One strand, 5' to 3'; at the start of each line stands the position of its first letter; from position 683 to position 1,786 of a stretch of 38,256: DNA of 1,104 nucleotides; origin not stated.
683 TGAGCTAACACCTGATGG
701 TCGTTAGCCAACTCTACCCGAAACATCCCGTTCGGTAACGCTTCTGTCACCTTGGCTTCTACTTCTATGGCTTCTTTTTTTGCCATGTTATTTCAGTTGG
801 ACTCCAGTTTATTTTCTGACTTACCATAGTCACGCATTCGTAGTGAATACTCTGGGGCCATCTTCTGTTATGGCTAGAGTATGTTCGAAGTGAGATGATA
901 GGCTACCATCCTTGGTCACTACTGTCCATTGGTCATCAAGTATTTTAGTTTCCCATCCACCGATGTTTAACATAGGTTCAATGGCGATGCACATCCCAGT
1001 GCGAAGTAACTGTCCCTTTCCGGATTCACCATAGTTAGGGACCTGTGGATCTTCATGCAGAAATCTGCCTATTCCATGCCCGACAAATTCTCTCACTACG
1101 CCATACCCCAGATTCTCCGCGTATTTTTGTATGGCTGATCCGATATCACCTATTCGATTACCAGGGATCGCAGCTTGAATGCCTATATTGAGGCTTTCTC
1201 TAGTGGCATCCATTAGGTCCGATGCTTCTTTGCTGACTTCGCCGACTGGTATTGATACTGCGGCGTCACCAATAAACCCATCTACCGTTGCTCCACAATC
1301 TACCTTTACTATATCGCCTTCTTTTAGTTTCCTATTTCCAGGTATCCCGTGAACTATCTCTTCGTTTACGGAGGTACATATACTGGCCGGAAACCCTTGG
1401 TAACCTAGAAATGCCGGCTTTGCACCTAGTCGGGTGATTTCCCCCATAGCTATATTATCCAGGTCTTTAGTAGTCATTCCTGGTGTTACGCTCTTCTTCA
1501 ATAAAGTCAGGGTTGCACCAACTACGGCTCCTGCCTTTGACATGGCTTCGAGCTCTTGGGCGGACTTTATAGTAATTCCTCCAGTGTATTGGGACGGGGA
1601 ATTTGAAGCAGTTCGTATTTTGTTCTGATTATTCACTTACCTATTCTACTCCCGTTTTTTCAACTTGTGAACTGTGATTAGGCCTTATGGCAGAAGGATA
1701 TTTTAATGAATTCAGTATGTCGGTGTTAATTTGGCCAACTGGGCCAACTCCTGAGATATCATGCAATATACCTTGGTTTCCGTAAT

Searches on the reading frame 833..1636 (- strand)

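Call 46: search_protein_families(library=pfam, proteins=[window:833-1636:-], max_evalue=0.00001)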
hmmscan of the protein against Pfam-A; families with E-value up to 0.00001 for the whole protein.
window:833-1636:- (268 aa): 1 family
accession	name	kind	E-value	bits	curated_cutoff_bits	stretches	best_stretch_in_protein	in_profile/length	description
PF00557.29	Peptidase_M24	-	1.5e-50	172.3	23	1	30-258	1-208/208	Metallopeptidase family M24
